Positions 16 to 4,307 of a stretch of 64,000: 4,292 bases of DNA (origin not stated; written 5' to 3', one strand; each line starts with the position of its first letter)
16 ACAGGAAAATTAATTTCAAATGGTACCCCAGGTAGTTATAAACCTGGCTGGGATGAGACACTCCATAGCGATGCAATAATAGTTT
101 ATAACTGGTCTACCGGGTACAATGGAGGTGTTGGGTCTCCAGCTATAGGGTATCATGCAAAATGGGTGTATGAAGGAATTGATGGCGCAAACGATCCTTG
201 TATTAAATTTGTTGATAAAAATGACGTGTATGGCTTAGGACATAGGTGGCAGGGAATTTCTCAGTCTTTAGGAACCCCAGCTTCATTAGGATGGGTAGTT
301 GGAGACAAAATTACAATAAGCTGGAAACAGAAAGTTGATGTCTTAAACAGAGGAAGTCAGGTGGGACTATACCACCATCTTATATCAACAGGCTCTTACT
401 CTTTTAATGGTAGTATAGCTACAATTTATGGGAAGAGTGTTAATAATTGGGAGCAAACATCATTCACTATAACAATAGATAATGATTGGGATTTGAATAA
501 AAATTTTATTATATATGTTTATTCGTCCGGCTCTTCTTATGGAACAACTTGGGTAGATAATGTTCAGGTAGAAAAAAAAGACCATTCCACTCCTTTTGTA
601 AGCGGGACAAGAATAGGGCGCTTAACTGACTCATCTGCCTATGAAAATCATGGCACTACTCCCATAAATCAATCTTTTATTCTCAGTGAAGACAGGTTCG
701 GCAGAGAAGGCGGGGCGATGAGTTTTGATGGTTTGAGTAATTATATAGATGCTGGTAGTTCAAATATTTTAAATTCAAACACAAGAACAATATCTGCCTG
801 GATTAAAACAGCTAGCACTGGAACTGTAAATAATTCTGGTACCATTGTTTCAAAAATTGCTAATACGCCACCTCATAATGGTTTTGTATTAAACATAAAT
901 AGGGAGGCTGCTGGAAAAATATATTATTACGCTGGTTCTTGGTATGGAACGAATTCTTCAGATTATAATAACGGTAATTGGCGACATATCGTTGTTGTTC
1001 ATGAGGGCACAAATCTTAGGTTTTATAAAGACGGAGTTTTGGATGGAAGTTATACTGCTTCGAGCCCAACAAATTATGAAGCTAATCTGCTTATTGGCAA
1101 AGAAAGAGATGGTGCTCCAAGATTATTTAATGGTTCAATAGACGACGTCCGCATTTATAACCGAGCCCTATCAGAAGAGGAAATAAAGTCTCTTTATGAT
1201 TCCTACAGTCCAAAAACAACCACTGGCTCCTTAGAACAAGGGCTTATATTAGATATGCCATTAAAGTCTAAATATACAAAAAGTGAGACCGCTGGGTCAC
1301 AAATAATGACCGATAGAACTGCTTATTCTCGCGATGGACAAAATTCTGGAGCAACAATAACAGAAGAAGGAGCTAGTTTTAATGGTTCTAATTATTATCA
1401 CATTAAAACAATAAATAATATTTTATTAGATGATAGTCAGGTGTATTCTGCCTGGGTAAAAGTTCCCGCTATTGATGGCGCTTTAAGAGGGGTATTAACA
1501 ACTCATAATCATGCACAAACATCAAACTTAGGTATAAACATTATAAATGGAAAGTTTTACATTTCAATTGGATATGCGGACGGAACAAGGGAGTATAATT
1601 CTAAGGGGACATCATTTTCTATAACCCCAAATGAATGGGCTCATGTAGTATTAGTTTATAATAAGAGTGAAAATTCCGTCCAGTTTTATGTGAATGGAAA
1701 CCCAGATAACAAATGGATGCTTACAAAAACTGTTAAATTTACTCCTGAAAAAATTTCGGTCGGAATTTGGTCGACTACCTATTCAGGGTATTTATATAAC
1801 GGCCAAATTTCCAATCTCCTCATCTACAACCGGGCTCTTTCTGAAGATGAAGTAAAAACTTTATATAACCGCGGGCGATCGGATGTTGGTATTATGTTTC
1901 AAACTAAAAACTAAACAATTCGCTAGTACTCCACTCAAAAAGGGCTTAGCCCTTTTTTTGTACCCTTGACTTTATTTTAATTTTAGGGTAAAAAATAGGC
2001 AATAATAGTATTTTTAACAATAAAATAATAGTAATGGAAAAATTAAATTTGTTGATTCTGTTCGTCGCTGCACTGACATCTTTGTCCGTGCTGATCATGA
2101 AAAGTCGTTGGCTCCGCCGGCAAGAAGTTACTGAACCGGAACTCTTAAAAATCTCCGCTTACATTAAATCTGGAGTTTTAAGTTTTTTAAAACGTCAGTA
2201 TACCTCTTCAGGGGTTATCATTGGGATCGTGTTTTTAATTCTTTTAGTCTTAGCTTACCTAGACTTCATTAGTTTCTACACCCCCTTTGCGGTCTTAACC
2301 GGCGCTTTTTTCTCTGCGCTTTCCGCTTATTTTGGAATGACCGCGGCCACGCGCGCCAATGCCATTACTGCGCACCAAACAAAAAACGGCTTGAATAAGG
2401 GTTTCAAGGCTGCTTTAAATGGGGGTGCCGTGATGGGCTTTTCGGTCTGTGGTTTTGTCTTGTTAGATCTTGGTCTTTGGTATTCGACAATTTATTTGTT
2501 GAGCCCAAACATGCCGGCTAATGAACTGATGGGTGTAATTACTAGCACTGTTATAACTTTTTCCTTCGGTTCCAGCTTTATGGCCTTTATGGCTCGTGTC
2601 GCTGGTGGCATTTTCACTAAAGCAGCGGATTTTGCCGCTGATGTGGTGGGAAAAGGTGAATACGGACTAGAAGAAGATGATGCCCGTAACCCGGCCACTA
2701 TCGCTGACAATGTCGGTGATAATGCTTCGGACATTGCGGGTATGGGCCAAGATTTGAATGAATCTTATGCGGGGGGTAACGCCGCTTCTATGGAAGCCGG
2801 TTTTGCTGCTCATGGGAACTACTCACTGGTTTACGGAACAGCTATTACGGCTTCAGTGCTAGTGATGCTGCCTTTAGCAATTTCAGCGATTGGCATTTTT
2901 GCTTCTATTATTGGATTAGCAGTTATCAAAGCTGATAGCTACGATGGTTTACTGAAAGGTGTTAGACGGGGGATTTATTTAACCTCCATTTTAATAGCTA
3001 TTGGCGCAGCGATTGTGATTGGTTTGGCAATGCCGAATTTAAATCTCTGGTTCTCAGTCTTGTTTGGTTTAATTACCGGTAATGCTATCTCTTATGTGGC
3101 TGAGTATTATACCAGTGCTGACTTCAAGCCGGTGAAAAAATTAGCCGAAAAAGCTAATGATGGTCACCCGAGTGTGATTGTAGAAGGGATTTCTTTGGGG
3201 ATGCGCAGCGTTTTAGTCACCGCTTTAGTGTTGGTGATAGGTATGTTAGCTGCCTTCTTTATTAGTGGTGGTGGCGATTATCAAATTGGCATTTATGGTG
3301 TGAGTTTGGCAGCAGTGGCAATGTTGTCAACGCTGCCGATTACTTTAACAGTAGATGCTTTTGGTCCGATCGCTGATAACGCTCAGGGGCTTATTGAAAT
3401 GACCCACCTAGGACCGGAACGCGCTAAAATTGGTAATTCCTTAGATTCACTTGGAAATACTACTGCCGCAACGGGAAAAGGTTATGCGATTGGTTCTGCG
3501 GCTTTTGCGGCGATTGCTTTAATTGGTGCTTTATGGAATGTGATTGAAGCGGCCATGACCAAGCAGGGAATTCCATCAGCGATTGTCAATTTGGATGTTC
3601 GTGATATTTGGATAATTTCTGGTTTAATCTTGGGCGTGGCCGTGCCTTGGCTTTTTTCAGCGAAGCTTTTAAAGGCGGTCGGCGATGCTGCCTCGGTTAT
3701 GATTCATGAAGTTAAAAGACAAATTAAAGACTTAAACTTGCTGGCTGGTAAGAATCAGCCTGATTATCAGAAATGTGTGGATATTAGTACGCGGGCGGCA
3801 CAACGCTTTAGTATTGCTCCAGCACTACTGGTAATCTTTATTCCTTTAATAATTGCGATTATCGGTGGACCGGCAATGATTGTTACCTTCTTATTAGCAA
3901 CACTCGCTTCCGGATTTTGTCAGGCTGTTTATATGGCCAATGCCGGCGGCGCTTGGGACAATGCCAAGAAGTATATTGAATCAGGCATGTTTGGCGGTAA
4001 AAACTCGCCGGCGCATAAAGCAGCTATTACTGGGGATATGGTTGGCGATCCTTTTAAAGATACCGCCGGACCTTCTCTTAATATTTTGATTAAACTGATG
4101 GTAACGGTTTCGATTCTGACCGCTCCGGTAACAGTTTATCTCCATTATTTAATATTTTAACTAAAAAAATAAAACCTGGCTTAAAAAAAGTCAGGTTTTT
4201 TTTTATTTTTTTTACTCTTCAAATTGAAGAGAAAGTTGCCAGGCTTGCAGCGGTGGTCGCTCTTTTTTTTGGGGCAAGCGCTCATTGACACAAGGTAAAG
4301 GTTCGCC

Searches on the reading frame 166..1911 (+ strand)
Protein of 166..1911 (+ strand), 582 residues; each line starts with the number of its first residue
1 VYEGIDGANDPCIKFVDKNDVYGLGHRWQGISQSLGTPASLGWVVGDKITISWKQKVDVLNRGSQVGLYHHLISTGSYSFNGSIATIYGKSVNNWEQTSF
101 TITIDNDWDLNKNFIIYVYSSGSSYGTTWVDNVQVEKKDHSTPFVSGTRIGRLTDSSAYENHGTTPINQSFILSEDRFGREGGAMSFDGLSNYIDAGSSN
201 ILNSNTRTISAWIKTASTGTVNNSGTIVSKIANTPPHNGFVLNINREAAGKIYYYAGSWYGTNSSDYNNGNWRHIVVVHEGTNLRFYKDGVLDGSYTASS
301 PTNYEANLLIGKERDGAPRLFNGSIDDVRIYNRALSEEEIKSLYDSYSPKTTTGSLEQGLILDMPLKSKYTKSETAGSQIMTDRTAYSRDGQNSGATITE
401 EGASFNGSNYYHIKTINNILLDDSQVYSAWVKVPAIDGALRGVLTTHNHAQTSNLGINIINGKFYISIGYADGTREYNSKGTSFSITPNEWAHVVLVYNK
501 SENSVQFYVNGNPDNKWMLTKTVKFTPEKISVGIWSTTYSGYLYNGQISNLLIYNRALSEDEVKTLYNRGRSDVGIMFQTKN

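Call 20: search_protein_families(library=pfam, proteins=[window:166-1911:+])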
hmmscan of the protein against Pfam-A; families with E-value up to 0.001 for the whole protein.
window:166-1911:+ (582 aa): 4 families
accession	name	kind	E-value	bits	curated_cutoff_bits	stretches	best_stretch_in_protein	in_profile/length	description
PF13385.13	Laminin_G_3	-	3.3e-41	141.4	27.6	2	189-341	2-151/151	Concanavalin A-like lectin/glucanases superfamily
PF02973.23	Sialidase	-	1.7e-08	34.6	26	1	494-565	108-183/189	Sialidase, N-terminal domain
PF02210.31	Laminin_G_2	-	1.4e-07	32.5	22.9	0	264-330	47-123/126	Laminin G domain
PF00354.24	Pentaxin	-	2.8e-06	27.6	25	0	487-570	81-170/194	Pentaxin family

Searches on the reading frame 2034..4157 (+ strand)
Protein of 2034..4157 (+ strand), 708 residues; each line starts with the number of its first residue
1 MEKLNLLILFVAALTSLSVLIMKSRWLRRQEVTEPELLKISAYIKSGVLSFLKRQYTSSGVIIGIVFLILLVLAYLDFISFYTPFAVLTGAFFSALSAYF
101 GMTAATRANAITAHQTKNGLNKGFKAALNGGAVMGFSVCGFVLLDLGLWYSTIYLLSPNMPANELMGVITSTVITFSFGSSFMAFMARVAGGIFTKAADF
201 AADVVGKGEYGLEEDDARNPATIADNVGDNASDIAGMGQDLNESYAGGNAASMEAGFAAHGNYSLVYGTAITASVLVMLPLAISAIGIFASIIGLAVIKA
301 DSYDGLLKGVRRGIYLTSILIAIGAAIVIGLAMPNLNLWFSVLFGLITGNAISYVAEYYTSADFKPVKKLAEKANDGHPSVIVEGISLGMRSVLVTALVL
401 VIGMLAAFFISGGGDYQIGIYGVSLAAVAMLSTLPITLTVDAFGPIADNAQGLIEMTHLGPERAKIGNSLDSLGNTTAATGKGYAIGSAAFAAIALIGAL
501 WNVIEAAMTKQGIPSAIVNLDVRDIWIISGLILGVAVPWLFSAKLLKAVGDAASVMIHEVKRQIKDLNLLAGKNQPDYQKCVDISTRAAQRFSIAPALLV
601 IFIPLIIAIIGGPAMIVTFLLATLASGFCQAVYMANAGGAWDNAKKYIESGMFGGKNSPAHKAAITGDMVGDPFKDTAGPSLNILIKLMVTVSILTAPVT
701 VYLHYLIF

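Call 20: search_protein_families(library=pfam, proteins=[window:2034-4157:+])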
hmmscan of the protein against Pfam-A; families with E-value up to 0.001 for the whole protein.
window:2034-4157:+ (708 aa): 1 family
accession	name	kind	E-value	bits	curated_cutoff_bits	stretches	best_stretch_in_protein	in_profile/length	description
PF03030.21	H_PPase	-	2.8e-207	690.8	29.7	1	16-695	3-644/645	Inorganic H+ pyrophosphatase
